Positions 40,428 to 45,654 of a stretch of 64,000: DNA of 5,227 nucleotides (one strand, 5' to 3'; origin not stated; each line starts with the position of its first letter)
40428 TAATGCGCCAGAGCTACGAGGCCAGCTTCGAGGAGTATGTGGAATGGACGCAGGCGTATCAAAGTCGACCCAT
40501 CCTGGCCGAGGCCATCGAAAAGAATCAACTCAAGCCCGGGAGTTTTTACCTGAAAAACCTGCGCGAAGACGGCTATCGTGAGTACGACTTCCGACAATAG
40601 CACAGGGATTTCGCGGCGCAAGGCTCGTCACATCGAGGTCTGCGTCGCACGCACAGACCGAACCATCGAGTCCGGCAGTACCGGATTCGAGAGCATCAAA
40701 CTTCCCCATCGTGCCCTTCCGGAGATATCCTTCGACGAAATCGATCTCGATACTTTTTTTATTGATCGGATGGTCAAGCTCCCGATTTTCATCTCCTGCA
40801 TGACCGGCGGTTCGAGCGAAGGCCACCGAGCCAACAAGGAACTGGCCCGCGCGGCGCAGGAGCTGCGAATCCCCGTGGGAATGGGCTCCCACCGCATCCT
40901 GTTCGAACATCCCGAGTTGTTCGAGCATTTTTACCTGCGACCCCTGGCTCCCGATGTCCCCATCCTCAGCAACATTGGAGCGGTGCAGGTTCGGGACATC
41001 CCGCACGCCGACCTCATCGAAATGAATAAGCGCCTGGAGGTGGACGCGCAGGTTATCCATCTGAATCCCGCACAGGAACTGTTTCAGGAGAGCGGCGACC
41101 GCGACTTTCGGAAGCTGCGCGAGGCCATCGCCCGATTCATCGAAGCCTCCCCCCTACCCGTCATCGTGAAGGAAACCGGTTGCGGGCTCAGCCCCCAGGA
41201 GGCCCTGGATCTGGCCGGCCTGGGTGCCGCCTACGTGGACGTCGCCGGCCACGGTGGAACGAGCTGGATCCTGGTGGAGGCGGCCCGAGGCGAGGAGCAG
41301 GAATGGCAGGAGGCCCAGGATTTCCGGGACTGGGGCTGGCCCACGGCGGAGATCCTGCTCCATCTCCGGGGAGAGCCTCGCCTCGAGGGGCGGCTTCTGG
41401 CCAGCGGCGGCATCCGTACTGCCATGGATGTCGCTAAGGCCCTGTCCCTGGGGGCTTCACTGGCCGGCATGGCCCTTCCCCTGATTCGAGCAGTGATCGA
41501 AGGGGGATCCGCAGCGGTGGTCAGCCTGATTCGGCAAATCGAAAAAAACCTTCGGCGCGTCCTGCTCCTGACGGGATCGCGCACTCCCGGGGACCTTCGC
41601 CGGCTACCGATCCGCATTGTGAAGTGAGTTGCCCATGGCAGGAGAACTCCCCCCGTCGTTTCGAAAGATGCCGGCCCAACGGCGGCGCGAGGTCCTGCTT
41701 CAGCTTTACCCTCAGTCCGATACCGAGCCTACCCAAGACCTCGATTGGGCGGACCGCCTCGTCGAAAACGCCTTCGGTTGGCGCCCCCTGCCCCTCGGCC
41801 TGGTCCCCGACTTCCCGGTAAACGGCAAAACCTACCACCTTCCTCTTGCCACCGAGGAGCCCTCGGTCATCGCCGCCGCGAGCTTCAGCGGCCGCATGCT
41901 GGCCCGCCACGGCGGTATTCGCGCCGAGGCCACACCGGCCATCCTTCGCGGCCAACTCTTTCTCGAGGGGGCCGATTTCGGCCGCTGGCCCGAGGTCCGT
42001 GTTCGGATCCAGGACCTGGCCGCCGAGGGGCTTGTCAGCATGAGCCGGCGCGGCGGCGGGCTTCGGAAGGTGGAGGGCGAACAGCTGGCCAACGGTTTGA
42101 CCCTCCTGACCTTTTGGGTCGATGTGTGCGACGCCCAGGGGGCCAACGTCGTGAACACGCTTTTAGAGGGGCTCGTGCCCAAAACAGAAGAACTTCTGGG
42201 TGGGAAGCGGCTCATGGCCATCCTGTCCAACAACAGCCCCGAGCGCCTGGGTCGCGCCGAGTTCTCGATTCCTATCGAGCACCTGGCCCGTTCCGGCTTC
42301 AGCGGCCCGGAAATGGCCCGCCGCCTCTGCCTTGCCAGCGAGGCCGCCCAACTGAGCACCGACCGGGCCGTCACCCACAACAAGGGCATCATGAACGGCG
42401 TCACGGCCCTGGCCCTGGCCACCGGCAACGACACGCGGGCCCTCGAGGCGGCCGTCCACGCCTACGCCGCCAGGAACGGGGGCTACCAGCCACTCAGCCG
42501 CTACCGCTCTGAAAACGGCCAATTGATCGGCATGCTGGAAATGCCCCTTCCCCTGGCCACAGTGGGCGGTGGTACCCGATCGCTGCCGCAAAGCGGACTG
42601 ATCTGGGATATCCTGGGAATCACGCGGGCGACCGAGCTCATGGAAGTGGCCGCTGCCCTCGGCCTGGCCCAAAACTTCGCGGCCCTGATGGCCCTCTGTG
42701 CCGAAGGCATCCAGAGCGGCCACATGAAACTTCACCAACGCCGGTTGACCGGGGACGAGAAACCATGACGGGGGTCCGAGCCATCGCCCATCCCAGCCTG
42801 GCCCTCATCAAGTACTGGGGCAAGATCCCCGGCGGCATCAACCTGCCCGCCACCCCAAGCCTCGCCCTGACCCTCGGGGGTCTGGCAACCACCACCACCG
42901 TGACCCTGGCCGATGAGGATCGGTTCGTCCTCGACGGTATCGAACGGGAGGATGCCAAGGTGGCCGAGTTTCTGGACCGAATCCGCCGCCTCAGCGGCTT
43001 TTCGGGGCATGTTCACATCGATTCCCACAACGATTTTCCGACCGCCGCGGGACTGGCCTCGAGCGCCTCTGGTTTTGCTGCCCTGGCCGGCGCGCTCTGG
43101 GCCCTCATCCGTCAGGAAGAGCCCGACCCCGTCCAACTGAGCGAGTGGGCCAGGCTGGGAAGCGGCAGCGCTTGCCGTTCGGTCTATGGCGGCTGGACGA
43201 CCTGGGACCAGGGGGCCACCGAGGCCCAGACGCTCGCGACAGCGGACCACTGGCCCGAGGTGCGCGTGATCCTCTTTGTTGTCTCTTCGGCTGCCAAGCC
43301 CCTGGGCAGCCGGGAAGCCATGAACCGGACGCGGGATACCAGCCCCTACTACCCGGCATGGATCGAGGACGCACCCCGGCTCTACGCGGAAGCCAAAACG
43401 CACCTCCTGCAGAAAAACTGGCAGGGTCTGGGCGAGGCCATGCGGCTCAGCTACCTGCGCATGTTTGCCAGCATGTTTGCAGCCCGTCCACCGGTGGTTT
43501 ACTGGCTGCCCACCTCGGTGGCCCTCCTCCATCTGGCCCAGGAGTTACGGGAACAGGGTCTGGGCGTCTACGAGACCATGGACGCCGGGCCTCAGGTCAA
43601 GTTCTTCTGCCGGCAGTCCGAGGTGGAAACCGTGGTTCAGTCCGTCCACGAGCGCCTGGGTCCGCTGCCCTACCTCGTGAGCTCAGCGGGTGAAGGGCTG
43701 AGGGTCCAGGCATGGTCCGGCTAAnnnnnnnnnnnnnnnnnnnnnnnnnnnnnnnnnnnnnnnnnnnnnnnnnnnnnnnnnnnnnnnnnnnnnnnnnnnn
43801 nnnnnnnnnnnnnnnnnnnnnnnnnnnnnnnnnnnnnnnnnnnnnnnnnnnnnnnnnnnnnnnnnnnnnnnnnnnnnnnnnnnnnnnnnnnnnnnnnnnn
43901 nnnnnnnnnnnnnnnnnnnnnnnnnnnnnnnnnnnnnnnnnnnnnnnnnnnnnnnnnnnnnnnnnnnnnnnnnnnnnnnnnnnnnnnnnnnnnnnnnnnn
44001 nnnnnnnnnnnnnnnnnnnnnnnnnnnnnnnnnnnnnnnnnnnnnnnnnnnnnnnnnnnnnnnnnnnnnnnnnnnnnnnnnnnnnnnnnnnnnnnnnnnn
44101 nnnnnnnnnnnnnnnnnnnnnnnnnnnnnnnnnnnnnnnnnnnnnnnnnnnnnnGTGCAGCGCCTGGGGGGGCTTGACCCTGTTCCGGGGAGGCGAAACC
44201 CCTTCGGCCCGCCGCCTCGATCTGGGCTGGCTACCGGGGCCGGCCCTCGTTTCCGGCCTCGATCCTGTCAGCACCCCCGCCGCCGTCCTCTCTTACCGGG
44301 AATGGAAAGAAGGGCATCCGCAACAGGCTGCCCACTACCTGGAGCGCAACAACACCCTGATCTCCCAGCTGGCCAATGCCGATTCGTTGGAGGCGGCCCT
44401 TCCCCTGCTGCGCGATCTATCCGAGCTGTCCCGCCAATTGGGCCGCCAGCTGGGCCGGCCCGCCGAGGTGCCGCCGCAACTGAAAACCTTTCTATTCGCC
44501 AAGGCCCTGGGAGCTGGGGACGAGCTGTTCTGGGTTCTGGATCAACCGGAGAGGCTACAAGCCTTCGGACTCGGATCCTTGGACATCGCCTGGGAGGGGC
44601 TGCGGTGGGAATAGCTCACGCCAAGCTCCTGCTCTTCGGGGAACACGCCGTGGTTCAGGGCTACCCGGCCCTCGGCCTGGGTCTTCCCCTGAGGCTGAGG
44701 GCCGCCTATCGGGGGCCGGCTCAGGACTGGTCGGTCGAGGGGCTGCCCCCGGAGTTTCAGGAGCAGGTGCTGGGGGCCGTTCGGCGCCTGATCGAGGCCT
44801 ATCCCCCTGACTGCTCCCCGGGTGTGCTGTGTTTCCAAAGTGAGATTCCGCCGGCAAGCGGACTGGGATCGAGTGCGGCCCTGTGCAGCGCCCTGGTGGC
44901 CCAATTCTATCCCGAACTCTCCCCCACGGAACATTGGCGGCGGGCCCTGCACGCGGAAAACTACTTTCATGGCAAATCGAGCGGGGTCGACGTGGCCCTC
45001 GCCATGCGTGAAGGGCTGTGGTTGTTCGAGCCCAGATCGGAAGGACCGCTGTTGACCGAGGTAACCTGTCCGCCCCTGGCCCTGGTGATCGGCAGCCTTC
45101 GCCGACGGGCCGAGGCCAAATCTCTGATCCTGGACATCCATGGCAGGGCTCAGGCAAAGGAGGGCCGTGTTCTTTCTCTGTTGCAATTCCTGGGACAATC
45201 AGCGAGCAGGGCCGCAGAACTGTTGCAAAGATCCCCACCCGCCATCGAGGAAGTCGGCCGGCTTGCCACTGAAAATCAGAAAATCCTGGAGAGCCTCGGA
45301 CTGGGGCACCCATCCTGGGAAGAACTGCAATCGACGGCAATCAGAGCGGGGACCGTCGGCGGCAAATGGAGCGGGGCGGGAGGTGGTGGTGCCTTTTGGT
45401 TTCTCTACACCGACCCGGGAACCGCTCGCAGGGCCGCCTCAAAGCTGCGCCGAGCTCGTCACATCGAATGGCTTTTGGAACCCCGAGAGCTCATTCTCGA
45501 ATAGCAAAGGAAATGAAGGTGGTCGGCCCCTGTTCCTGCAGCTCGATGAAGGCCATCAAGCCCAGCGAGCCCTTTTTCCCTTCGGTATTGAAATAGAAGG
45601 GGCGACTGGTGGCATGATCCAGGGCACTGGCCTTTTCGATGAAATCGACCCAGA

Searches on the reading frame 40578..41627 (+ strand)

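Call 48: search_protein_families(library=pfam, proteins=[window:40578-41627:+], max_evalue=0.00001)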
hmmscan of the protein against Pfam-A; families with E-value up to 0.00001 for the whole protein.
window:40578-41627:+ (349 aa): 1 family
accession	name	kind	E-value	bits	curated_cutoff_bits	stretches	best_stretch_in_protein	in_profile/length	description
PF01070.24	FMN_dh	-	2.2e-23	83.3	24.9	1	167-342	195-345/350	FMN-dependent dehydrogenase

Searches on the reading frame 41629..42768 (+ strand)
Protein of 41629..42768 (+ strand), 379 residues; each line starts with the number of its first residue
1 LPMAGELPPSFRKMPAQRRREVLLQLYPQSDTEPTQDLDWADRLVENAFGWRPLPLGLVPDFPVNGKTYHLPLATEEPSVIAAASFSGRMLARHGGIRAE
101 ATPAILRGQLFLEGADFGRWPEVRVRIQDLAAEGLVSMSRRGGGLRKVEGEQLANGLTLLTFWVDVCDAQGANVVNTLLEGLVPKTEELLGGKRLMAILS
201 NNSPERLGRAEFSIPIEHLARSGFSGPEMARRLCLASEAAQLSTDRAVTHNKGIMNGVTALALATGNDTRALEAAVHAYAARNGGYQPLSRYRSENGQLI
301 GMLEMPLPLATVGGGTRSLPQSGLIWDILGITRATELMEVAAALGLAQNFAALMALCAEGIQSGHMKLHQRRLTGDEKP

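Call 48: search_protein_families(library=pfam, proteins=[window:41629-42768:+], max_evalue=0.00001)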
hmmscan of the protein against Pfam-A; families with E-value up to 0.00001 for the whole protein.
window:41629-42768:+ (379 aa): 1 family
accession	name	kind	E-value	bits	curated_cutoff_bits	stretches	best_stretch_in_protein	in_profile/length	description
PF00368.23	HMG-CoA_red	-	3.7e-87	293.2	27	1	18-369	4-367/368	Hydroxymethylglutaryl-coenzyme A reductase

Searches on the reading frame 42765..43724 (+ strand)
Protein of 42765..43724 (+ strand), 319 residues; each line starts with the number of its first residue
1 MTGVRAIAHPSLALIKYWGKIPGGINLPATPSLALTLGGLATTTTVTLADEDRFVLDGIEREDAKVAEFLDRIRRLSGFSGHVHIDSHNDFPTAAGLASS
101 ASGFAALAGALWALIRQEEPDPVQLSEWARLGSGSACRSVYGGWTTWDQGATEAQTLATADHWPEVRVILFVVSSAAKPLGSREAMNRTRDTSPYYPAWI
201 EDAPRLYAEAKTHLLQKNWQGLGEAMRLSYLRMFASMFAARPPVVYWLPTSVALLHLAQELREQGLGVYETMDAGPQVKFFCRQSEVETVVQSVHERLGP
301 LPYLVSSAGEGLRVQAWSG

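Call 48: search_protein_families(library=pfam, proteins=[window:42765-43724:+], max_evalue=0.00001)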
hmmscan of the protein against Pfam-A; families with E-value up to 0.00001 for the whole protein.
window:42765-43724:+ (319 aa): 3 families
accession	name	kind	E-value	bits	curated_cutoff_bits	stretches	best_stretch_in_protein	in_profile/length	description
PF22700.2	MVD-like_N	-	3.7e-47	160.3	27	1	8-156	1-155/157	Diphosphomevalonate decarboxylase-like N-terminal domain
PF18376.6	MDD_C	-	2.3e-11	44.3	23.2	1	168-298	1-134/186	Mevalonate 5-diphosphate decarboxylase C-terminal domain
PF00288.32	GHMP_kinases_N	-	1.8e-06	28.5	22.3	1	68-134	5-68/87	GHMP kinases N terminal domain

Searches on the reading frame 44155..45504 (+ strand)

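Call 48: search_protein_families(library=pfam, proteins=[window:44155-45504:+], max_evalue=0.00001)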
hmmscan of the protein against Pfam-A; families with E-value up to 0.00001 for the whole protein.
window:44155-45504:+ (449 aa): 2 families
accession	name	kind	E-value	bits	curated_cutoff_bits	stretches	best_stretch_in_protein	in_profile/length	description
PF00288.32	GHMP_kinases_N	-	2.2e-11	44.2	22.3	1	205-285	3-85/87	GHMP kinases N terminal domain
PF08544.19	GHMP_kinases_C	-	3.4e-09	37.4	21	1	362-433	8-81/85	GHMP kinases C terminal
